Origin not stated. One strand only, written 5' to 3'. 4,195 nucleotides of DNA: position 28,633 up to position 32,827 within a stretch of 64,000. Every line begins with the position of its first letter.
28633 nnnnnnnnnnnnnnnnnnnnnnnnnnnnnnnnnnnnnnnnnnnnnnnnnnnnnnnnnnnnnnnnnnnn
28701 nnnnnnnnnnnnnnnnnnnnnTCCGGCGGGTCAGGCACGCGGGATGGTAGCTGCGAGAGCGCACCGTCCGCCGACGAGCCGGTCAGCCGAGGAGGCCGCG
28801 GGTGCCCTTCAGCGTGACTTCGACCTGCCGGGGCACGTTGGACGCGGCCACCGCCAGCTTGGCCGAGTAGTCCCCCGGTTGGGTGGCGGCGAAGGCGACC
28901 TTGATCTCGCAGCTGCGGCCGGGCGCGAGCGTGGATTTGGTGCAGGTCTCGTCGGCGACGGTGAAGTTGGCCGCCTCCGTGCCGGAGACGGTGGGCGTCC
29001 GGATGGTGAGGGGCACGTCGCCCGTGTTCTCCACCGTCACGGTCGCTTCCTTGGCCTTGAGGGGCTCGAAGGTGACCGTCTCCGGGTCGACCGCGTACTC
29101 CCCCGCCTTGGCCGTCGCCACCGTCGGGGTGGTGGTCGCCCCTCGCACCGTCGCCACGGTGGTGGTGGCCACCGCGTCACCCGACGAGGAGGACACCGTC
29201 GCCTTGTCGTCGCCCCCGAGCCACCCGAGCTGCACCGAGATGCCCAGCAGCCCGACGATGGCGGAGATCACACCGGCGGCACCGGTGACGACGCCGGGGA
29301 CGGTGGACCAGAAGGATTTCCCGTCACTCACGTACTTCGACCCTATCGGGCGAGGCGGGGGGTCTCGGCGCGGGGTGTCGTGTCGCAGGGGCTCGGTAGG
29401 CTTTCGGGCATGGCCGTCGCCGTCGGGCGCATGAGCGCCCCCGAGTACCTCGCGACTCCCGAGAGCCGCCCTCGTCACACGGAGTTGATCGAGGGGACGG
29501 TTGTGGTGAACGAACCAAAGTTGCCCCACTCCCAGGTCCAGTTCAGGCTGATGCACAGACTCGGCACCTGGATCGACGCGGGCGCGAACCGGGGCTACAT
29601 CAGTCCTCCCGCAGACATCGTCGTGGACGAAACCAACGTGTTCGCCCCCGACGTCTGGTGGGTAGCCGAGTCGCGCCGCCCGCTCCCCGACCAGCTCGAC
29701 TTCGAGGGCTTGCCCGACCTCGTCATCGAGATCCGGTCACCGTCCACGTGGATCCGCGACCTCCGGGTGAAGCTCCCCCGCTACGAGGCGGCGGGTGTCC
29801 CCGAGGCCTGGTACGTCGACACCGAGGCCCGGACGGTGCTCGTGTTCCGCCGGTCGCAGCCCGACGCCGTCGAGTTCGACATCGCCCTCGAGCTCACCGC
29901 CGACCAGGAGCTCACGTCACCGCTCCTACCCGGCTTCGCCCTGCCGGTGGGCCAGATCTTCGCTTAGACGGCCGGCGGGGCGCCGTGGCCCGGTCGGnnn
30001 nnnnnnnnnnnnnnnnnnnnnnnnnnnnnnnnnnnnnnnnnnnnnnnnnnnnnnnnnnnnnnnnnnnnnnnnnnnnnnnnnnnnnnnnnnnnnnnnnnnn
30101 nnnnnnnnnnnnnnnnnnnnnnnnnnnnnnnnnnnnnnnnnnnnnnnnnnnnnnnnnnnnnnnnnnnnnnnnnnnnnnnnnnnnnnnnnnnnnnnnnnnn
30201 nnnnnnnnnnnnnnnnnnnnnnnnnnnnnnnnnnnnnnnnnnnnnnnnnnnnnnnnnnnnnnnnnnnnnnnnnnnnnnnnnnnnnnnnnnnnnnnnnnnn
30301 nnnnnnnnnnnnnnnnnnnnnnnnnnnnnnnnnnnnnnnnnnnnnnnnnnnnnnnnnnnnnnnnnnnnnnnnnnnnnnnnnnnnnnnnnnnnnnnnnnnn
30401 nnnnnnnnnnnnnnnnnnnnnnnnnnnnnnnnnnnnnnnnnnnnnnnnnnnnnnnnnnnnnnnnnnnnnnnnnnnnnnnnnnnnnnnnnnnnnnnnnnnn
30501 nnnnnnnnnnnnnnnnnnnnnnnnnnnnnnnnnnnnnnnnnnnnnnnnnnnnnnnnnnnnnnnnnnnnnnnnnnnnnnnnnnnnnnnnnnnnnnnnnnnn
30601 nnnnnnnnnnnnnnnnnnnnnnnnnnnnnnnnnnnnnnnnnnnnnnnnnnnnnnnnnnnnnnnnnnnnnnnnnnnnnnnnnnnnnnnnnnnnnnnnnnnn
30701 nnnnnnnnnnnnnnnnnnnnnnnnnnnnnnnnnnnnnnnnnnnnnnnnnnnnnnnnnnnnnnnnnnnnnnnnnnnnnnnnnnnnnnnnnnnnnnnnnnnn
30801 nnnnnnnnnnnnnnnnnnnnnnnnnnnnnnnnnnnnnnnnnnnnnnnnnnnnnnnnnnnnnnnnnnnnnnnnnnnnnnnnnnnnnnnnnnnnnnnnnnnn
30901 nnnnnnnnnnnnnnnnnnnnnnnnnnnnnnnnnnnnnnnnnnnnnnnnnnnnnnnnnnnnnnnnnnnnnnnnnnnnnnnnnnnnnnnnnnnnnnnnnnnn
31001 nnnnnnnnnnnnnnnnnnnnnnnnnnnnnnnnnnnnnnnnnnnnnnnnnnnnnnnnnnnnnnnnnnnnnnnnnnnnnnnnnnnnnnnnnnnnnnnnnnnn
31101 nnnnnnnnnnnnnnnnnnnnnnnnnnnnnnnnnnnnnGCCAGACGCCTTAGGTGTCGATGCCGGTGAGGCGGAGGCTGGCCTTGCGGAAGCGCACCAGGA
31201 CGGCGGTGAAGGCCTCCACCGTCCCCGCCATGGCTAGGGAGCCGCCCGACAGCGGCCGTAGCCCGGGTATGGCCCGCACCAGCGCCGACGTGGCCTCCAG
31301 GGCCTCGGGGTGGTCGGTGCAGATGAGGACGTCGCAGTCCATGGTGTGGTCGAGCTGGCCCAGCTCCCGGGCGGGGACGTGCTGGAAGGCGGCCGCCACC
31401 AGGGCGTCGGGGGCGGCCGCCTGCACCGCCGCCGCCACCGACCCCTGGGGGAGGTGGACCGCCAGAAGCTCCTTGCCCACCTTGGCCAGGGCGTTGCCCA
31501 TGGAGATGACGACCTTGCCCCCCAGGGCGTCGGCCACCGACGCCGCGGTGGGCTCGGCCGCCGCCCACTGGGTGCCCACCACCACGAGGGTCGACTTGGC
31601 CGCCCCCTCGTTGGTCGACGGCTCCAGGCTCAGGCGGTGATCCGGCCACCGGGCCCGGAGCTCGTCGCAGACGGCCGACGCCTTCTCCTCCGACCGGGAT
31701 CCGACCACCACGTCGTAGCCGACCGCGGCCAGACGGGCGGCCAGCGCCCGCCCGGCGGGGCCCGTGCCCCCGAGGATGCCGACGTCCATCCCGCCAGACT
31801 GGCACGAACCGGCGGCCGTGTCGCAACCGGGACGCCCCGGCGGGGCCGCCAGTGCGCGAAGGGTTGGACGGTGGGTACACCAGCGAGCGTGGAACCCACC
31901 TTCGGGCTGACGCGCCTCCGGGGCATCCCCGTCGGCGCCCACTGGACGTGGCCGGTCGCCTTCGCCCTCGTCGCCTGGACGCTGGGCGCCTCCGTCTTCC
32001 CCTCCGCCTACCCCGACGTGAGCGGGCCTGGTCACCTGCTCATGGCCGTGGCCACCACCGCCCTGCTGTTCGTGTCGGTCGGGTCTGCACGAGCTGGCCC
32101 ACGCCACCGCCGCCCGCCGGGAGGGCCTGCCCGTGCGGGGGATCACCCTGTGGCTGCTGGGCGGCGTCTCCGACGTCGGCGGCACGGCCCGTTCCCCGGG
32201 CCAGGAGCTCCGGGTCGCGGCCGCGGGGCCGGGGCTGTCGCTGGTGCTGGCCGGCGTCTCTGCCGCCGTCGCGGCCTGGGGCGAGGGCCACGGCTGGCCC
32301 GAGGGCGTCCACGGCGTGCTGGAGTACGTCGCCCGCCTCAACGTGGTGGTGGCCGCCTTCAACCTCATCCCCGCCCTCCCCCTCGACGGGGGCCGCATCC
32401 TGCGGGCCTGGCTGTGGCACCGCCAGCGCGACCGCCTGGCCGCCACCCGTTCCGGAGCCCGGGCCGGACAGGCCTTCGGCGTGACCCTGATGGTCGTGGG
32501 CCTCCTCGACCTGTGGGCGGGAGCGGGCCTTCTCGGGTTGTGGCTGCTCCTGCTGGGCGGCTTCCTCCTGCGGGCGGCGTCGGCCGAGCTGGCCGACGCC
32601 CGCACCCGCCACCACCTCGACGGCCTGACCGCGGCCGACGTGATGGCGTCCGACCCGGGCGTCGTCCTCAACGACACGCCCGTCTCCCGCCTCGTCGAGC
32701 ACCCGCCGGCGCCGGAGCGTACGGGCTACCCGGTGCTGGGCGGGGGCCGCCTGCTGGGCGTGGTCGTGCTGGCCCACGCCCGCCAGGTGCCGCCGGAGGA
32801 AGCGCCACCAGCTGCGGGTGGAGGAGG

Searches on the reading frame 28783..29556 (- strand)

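Call 79: search_protein_families(library=pfam, proteins=[window:28783-29556:-], max_evalue=0.001)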
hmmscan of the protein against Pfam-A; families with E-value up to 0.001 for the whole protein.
window:28783-29556:- (257 aa): 6 families
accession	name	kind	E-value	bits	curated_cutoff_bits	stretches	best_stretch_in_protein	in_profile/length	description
PF22544.2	HYDIN_VesB_CFA65-like_Ig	-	5.6e-11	43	25.5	1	166-252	18-100/100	HYDIN/CFA65/VesB-like, Ig-like domain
PF07610.17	DUF1573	-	3.5e-08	33.8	26.1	1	167-252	17-97/98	Protein of unknown function (DUF1573)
PF22073.2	Cep192_D4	-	2.8e-05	24.7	35.5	1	167-251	20-109/112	Cep192 domain 4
PF24507.1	Ig_CFAP65_4th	-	4.5e-05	24.2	27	1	172-252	1-75/76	CFAP65, fourth Ig-like domain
PF21633.3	MOV-10_Ig-like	-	5.6e-05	23.7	27.4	1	163-235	28-103/126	Helicase MOV-10, Ig-like domain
PF24501.1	Ig_TMEM131L_5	-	0.00073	19.7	27.8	0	177-224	1-48/66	TMEM131L fifth Ig-like domain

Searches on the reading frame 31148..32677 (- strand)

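Call 79: search_protein_families(library=pfam, proteins=[window:31148-32677:-], max_evalue=0.001)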
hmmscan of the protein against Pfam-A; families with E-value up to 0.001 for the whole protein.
window:31148-32677:- (509 aa): 1 family
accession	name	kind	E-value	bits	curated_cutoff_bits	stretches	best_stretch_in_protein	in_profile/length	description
PF03807.23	F420_oxidored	-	4.3e-14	53.3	21.6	1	299-395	2-93/94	NADP oxidoreductase coenzyme F420-dependent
